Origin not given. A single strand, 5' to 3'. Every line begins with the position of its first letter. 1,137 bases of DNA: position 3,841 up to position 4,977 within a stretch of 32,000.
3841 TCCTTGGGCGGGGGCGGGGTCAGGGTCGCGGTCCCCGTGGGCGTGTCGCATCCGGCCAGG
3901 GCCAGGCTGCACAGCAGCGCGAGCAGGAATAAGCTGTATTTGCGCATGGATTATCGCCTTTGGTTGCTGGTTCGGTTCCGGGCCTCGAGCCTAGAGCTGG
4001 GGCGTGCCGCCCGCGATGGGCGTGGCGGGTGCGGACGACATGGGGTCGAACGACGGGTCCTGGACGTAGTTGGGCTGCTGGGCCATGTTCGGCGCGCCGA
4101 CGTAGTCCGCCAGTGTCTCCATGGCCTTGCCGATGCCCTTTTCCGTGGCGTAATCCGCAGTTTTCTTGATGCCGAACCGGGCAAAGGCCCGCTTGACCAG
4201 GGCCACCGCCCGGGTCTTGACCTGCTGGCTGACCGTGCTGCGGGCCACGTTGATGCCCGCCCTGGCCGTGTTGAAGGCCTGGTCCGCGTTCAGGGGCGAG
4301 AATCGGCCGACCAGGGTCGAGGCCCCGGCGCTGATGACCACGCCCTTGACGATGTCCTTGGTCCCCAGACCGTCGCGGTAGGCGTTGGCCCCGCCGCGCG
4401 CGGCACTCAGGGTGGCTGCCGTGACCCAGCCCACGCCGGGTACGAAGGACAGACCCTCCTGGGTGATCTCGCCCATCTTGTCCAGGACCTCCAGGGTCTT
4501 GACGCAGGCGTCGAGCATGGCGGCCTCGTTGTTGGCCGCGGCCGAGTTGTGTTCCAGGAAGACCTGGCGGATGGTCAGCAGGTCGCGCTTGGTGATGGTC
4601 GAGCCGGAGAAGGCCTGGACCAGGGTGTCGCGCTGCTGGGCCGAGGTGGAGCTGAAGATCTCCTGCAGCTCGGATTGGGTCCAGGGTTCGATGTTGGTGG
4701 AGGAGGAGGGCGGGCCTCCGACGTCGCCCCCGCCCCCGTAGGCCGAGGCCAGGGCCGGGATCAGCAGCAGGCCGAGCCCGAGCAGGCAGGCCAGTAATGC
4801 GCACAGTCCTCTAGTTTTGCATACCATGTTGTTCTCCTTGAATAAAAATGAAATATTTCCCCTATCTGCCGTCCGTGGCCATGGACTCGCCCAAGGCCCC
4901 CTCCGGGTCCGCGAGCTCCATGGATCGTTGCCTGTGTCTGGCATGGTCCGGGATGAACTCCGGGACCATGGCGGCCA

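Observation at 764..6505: Uncharacterised five-gene, all-exported cassette following fliQ, where fliR/flhB would normally sit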

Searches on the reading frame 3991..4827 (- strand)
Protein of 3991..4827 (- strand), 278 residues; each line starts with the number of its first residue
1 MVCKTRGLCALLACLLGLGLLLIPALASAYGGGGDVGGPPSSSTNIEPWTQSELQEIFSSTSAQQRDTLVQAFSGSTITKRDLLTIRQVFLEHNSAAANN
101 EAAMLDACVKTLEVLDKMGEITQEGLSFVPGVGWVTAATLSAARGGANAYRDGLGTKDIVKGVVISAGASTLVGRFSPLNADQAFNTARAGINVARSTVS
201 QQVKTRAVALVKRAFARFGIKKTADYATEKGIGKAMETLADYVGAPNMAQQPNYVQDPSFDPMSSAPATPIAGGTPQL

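Call 3: search_protein_families(library=pfam, proteins=[window:3991-4827:-], max_evalue=1)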
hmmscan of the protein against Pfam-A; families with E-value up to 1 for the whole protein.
window:3991-4827:- (278 aa): 0 families

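Call 4: search_protein_families(library=ncbifam, proteins=[window:3991-4827:-], max_evalue=1)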
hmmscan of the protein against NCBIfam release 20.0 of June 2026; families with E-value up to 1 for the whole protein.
window:3991-4827:- (278 aa): 1 family
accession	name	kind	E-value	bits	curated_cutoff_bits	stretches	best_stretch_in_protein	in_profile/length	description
NF011673.1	PRK15092.1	equivalog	0.13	11.3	530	1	183-232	26-72/293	transcriptional regulator LrhA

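Call 27: find_homologous_proteins(query=window:3991-4827:-, max_evalue=0.001)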
Query window:3991-4827:- (278 aa): 39 proteins with E <= 0.001 among 5145 candidates.
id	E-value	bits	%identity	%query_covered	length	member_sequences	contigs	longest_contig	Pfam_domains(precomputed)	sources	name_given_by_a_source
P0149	6.5e-176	601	100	100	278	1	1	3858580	-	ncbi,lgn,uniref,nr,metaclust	ncbi:hypothetical protein DND132_2726 [Pseudodesulfovibrio mercurii]|uniref:Uncharacterized protein 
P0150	1.9e-125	436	71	100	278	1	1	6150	-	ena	-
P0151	8.5e-125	433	73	100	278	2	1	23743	-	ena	-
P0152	7.4e-123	427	73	82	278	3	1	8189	-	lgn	-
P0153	8.2e-120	417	70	100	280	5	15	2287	-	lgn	-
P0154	1.6e-117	410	70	90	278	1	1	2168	-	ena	-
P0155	5.6e-116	404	68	86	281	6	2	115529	-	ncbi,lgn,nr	ncbi:hypothetical protein [Pseudodesulfovibrio indicus]|nr:hypothetical protein [Pseudodesulfovibrio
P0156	3.1e-114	399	67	100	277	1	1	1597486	-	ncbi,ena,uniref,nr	ncbi:hypothetical protein [uncultured Pseudodesulfovibrio sp.]|uniref:hypothetical protein n=1 Tax=u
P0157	7.1e-114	398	70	84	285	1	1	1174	-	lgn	-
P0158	1.2e-112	394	66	100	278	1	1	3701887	-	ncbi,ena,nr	nr:hypothetical protein [uncultured Pseudodesulfovibrio sp.]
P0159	3.5e-112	392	65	100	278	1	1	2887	-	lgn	-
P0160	1.8e-109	383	65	100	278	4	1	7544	-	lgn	-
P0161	1.8e-106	373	71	84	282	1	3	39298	-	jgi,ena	-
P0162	1.8e-102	360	62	100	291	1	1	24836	-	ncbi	ncbi:MAG: hypothetical protein ABIK45_03510 [Pseudomonadota bacterium]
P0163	1.7e-98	347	60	100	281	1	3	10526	-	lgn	-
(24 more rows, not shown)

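Call 39: predict_structure(alignment_id=A4)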
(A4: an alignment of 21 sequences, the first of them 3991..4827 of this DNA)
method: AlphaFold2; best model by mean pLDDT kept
length: 278 residues; sequences in the alignment: 21
mean_pLDDT: 50.8   pTM: 0.26
mean pLDDT of the five models: 50.8, 44.1, 44.0, 44.0, 38.5
residues with pLDDT >= 90: 0; 70-90: 38; 50-70: 76; < 50: 164
segments of 3 or more residues with pLDDT < 50: 1-7, 22-45, 103-105, 110-112, 117-119, 121-123, 125-135, 141-143, 145-147, 149-151, 153-181, 191-198, 231-233, 235-257, 266-278
pLDDT, mean of each block of 10 residues (from residue 1): 48 60 45 35 57 80 75 75 70 61 49 47 44 47 47 43 43 44 49 44 49 51 51 44 36 45 46 38
secondary structure, 60 per line:
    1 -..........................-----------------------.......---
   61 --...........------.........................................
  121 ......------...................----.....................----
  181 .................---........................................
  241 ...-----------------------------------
elements in order: H2-27 H51-57 H63-73 H80-126 H133-151 H156-176 H181-197 H201-243

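Call 52: search_solved_structures(query=A4, max_evalue=10)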
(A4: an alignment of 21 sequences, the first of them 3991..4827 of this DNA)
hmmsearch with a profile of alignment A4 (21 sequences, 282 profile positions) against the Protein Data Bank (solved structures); distinct sequences matched with E-value up to 10: 50.
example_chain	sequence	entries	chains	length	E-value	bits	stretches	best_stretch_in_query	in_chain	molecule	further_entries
4qh7_A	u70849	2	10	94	0.23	14.3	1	201-244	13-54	Dynein light chain 1, cytoplasmic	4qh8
2pg1_A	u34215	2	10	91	0.24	14.2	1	204-244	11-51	Dynein light chain 1, cytoplasmic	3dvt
1rhw_A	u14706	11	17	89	0.25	14.1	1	204-244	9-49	Dynein light chain 1, cytoplasmic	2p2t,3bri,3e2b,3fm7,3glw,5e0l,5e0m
3brl_A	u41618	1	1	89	0.25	14.1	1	204-244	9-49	Dynein light chain 1, cytoplasmic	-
8tio_R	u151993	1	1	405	0.33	13.7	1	25-49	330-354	Atypical chemokine receptor 3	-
6fib_C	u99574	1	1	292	0.34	13.7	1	7-47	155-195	Tumor necrosis factor ligand superfamily member 9,Uncharacterized protein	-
2k38_A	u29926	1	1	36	0.4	13.4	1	206-234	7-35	Cupiennin-1a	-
1re6_A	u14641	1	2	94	0.5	13.1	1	201-244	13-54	dynein light chain 2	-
3p8m_A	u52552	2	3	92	0.52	13.1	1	204-244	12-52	Dynein light chain 2 | DYNEIN LIGHT CHAIN 2, CYTOPLASMIC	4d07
1pwj_A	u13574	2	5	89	0.55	13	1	204-244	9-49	dynein light chain-2 | DYNEIN LIGHT CHAIN 2, CYTOPLASMIC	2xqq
7cnu_A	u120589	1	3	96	0.56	13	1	203-244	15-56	Dynein light chain 2, cytoplasmic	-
7jtk_a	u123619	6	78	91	0.56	13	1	198-241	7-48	Dynein 8 kDa light chain, flagellar outer arm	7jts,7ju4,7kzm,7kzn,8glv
1pwk_A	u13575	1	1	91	0.59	12.9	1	204-244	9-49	dynein light chain-2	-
6fib_B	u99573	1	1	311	0.65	12.8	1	7-43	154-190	Tumor necrosis factor ligand superfamily member 9,4-1BBL -CH/CL fusion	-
7y8w_A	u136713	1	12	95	0.69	12.7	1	204-244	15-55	Dynein light chain 1, cytoplasmic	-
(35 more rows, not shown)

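Call 65: search_protein_families(library=phrogs, proteins=[window:3991-4827:-], max_evalue=0.01)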
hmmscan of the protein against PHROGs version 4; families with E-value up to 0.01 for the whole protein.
window:3991-4827:- (278 aa): 0 families

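Call 84: search_protein_families(library=pfam, alignment_id=A2, max_evalue=1)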
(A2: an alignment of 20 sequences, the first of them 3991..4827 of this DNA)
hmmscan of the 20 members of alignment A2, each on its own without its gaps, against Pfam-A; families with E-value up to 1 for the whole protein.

A. member 1, window:3991-4827:- (278 aa): 0 families

B. families by the number of members that match (of 20 scanned): 12 families
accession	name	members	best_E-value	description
PF11798.14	IMS_HHH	2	0.072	IMS family HHH motif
PF13801.11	Metal_resist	1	0.0047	Heavy-metal resistance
PF07249.18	Cerato-platanin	1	0.023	Cerato-platanin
PF04956.18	TrbC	1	0.056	TrbC/VIRB2 pilin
PF21788.2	TNP-like_GBD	1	0.06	TNP-like, GTP-binding insertion domain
PF13663.11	DUF4148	1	0.063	Domain of unknown function (DUF4148)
PF05527.17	TNFAIP8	1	0.076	Tumor necrosis factor alpha-induced protein 8-like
PF09052.15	SipA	1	0.079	SipA N-terminal domain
PF20187.3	DUF6550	1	0.084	Family of unknown function (DUF6550)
PF12598.13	TBX2-3_TAD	1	0.14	T-box transcription factor 2/3, TAD domain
PF19964.5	EAD11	1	0.29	Effector-associated domain 11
PF10221.14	Mat89Bb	1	0.32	Cell cycle and development regulator Mat89Bb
